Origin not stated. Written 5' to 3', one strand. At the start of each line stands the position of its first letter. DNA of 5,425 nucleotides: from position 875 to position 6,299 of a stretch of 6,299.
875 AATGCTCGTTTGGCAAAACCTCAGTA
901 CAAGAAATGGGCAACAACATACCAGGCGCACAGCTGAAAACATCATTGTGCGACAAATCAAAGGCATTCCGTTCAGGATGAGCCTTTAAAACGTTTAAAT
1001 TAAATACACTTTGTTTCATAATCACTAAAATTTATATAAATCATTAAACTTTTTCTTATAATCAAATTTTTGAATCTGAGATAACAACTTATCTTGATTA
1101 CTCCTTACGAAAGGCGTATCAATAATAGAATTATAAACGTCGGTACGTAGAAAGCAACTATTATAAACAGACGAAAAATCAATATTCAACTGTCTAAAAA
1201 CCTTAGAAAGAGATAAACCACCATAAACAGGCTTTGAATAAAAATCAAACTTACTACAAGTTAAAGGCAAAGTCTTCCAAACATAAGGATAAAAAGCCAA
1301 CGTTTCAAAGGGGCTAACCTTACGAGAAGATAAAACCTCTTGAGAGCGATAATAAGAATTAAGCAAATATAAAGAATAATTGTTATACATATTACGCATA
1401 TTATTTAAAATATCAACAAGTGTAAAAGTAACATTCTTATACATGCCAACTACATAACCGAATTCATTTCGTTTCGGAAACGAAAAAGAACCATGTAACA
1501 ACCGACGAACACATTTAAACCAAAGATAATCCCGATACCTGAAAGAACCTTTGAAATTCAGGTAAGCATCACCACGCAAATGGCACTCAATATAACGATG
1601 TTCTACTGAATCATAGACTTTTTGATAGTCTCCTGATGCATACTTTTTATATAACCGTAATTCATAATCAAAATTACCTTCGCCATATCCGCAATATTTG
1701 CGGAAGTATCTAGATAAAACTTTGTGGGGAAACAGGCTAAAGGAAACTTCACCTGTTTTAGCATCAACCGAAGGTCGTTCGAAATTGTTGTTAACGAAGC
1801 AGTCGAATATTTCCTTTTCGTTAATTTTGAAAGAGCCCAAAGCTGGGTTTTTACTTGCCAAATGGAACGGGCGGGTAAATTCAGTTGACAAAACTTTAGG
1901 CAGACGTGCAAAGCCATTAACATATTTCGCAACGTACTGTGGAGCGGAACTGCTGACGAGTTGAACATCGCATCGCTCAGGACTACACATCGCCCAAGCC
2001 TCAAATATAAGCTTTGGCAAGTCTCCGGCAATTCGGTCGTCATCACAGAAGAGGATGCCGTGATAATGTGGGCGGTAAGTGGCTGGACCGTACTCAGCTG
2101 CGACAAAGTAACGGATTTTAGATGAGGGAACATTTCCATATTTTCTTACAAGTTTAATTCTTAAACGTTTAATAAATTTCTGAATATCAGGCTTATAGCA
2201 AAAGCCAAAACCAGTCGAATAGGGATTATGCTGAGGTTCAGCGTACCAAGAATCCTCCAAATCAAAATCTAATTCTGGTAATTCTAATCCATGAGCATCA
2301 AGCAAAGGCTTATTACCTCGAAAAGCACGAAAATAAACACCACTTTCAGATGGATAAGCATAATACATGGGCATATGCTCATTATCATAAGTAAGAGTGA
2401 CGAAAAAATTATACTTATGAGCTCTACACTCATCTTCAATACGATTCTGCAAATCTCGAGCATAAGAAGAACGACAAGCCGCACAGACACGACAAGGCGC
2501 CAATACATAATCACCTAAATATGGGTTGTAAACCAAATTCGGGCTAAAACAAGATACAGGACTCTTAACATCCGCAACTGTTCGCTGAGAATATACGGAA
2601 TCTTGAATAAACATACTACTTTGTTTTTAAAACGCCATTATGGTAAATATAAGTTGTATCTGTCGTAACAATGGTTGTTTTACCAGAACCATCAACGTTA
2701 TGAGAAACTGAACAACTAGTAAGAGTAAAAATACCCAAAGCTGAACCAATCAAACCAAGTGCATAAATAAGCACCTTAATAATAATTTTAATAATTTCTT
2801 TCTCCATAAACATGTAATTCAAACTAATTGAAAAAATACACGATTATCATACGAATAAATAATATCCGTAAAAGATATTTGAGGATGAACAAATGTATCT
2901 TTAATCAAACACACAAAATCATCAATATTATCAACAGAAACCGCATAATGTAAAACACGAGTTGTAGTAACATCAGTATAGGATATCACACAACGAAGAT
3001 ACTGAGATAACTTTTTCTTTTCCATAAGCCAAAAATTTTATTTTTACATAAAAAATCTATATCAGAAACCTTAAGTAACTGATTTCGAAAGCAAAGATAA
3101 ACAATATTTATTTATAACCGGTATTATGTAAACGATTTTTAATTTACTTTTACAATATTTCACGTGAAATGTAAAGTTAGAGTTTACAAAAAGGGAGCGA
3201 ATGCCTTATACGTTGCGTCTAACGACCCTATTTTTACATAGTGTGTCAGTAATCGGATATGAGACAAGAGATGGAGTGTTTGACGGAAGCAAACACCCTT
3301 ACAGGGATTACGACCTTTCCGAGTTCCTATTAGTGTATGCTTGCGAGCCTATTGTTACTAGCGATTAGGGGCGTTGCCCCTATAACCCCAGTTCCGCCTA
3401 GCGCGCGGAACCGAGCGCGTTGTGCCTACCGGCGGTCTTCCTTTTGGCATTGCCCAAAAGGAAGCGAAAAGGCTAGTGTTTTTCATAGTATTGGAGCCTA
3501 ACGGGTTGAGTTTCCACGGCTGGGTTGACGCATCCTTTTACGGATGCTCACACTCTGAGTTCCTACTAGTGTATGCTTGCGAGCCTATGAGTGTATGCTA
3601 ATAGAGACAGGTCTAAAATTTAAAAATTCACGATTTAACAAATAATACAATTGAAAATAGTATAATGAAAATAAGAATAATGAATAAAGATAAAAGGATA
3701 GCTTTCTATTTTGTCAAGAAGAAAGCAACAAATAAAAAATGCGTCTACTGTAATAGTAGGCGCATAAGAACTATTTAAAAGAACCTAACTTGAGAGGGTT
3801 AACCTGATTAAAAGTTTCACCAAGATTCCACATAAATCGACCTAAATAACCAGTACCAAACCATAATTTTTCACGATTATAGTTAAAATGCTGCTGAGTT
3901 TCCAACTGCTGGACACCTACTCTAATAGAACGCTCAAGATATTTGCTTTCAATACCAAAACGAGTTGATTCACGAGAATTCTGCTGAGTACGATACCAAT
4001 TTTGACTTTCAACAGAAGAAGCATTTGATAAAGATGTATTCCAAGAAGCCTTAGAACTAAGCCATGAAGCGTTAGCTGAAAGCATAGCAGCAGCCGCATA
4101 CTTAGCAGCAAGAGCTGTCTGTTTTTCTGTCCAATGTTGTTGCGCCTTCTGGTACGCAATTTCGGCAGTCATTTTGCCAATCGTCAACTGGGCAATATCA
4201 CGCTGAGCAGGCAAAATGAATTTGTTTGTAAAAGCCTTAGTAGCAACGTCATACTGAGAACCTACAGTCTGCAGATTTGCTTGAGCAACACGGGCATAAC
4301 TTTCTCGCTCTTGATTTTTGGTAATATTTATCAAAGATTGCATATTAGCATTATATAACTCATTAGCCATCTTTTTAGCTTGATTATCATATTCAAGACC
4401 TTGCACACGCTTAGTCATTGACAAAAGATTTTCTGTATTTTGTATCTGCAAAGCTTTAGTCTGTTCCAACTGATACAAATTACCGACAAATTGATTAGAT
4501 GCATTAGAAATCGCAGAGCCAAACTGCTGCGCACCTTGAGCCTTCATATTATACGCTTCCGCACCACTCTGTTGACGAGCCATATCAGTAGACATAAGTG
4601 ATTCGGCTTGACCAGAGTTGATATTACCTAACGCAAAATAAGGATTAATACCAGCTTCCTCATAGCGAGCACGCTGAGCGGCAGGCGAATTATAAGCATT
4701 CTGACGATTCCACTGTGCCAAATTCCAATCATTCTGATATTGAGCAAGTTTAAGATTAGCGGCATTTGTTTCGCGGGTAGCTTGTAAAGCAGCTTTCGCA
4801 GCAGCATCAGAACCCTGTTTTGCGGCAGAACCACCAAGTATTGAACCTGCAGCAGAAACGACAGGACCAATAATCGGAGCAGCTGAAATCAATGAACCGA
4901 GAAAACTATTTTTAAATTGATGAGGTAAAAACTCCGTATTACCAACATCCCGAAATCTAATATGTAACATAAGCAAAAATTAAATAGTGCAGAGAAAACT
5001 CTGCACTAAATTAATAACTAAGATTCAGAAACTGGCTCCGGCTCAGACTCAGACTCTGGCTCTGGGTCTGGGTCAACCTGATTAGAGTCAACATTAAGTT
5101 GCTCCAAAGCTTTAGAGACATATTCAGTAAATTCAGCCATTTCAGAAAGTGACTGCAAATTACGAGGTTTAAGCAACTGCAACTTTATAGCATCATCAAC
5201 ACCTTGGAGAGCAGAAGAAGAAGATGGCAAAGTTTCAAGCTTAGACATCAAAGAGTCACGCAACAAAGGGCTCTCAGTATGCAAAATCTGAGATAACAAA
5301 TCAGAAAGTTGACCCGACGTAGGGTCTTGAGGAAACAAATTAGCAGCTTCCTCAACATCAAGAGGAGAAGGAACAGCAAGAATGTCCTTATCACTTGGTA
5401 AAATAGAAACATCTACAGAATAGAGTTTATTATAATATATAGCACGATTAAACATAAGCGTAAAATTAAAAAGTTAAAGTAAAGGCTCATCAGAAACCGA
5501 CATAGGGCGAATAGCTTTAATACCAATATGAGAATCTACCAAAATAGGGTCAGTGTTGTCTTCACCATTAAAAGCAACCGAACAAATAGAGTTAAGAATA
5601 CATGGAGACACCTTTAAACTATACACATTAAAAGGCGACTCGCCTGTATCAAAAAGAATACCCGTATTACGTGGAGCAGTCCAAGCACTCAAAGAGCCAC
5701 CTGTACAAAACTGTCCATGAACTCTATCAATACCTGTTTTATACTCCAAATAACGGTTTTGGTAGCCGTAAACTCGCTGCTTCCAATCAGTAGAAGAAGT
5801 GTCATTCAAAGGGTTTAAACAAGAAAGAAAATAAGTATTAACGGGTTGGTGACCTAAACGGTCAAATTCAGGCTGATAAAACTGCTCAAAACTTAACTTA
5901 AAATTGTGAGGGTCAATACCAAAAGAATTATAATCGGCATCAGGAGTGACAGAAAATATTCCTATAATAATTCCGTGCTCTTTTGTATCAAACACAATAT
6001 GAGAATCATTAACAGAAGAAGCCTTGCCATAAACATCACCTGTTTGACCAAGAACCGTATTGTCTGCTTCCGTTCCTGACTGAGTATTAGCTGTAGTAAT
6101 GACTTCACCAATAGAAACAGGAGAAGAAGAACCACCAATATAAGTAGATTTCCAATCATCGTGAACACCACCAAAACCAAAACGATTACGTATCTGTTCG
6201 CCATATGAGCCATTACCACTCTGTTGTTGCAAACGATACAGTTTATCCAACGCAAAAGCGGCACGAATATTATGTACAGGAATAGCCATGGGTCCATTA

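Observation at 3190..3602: GC-rich, hairpin-dense ~410-bp island inside an unusually long noncoding region of a microvirus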

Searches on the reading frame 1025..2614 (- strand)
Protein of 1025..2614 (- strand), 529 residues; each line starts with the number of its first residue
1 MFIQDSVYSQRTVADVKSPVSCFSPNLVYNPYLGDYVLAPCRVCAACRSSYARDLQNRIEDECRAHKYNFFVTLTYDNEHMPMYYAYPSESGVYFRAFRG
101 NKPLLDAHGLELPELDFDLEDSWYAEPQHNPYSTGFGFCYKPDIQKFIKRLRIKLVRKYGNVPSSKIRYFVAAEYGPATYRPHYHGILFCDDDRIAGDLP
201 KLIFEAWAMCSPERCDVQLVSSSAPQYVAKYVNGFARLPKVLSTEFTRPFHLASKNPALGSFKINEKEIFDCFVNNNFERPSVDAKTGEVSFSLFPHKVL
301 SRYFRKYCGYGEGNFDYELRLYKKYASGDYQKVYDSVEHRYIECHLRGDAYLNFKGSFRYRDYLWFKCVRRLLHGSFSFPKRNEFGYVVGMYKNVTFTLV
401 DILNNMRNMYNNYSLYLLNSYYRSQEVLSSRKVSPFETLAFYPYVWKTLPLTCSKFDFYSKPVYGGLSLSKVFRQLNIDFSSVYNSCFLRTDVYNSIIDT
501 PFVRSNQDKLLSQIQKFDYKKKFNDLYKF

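Call 48: find_related_loci(query=window:1025-2614:-, collection=viral_contigs, flank=7000)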
Query window:1025-2614:- (529 aa) in viral_contigs; peptide patterns used: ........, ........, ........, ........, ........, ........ (x = any residue, [..] = any of these).
5 stretches matched a pattern; 2 encode a relative of the query (tblastn E <= 1e-3); 2 distinct loci.
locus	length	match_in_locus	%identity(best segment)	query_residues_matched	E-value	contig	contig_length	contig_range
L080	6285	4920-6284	87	1-455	0e+0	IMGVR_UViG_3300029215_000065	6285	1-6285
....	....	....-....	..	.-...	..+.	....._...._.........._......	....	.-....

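Call 74: search_protein_families(library=pfam, proteins=[window:1025-2614:-], max_evalue=0.01)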
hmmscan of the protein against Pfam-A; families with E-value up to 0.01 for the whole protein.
window:1025-2614:- (529 aa): 1 family
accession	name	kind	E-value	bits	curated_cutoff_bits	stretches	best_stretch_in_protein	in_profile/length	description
PF23343.2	REP_ORF2-G2P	-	1.9e-11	44.6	27.8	1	142-233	17-96/99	Replication-associated protein ORF2/G2P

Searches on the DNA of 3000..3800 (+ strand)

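Call 4: search_rna_families(source=window, threshold=evalue, max_evalue=10, start=3000, end=3800, show_alignments=4)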
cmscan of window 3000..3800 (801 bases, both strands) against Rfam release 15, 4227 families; matches with E-value up to 10: 5.
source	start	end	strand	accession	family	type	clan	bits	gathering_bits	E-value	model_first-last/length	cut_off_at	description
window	3476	3542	+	RF04319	BTncRNA_FopS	Gene; sRNA;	-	19.6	56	2.3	1-71/71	no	Bacteroidetes FopS (family of paralogous sRNAs)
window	3420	3480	+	RF00646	mir-204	Gene; miRNA;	-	19.5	48.4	0.052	1-89/89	no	mir-204 microRNA precursor family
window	3187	3360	-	RF02178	SMCR2_2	Gene; lncRNA;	-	17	55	1.2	1-165/165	no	Smith-Magenis syndrome chromosome region, candidate 2 conserved region 2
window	3724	3800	-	RF00557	L10_leader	Cis-reg; leader;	-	15.8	44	5.5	58-138/138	5'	Ribosomal protein L10 leader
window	3001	3070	+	RF02119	FTX_1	Gene; lncRNA;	-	13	50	9.9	1-71/71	no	FTX transcript, XIST regulator conserved region 1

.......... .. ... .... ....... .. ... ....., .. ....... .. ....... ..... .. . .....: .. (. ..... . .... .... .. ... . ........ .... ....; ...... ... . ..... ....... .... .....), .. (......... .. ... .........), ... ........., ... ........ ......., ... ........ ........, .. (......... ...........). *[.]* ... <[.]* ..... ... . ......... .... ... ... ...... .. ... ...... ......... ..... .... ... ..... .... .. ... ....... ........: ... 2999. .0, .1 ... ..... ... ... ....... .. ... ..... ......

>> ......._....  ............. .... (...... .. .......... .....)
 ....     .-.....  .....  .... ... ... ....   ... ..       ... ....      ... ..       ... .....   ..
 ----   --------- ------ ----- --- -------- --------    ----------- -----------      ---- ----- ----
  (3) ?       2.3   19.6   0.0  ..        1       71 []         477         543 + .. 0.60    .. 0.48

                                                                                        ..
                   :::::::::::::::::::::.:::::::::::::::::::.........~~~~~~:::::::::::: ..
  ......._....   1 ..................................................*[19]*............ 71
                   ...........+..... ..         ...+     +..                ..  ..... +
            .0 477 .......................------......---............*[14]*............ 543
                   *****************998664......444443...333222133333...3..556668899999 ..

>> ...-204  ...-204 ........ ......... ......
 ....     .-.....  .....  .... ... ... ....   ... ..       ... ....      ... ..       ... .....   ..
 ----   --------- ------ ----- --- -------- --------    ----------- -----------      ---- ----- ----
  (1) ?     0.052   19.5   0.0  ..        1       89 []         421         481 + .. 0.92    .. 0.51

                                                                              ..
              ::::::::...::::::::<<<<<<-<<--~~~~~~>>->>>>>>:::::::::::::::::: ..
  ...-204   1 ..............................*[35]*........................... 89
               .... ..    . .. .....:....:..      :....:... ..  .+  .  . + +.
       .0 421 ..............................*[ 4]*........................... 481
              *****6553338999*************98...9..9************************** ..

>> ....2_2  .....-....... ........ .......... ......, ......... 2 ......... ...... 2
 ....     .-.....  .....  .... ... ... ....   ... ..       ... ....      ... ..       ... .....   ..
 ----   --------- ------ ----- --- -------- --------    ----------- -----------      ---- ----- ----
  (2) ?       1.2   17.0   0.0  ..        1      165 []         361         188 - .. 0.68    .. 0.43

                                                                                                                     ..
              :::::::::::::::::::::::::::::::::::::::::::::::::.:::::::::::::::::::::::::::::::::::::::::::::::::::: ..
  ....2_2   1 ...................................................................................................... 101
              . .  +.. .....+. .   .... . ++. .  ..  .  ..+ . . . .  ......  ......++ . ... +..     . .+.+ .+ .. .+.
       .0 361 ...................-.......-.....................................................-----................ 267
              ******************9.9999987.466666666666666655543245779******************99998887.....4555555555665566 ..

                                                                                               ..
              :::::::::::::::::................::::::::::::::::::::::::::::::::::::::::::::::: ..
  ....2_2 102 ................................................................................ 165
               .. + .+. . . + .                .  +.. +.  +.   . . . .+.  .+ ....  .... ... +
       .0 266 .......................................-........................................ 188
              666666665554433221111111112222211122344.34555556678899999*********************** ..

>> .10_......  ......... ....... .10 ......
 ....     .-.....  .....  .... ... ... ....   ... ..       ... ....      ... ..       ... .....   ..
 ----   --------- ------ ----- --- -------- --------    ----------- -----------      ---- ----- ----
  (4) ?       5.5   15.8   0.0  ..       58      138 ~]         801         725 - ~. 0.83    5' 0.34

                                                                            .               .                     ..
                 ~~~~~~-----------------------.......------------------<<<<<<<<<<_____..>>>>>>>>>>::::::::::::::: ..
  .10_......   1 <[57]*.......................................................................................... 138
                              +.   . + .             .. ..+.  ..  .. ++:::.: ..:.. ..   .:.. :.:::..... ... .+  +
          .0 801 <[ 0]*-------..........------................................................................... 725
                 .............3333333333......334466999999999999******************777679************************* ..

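Call 7: search_dna_similar(query=window:3150-3650:+, collection=phages, mode=distant, max_rows=40)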
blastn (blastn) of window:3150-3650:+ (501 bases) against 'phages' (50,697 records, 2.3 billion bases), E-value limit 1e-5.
Records with a match: 6; places in all: 6; records where one place covers at least 80% of the query: 0.
Best place of each record, by identity: 80-90% 4; 60-80% 2.
By first word of the organism name: Microvirus 4; Microviridae 2.
By host as written in the record: porcine 4; - 2.
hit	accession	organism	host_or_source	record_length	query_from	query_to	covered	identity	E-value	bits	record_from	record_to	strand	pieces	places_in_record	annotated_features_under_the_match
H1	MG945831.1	Microviridae sp.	pig feces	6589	18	346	66%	74.6%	8e-49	200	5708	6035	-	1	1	none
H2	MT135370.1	Microvirus sp.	porcine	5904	93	355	31%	84.4%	3e-17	154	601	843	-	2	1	none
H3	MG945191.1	Microviridae sp.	pig feces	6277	277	355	16%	86.6%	4e-15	89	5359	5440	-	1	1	similar to hypothetical protein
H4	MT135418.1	Microvirus sp.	porcine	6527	89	166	16%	85.9%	4e-15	89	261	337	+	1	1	none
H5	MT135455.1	Microvirus sp.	porcine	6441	212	291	16%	78.3%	2e-12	79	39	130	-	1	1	none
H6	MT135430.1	Microvirus sp.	porcine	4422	289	355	13%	88.2%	6e-13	82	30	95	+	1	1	none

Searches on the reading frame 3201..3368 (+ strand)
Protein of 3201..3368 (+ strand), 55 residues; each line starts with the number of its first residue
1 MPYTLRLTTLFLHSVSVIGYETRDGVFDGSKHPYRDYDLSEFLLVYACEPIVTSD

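Call 74: search_protein_families(library=pfam, proteins=[window:3201-3368:+], max_evalue=0.01)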
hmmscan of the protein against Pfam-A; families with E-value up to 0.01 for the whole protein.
window:3201-3368:+ (55 aa): 0 families

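Call 75: search_protein_families(library=phrogs, proteins=[window:3201-3368:+], max_evalue=0.01)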
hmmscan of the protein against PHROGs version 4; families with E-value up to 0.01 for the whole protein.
window:3201-3368:+ (55 aa): 0 families

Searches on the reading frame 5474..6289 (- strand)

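Call 74: search_protein_families(library=pfam, proteins=[window:5474-6289:-], max_evalue=0.01)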
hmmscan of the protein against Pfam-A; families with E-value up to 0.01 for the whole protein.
window:5474-6289:- (271 aa): 1 family
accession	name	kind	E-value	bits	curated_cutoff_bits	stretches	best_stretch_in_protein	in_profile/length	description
PF02305.22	Phage_F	-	1.4e-14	54.2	25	1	2-204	252-444/501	Capsid protein (F protein)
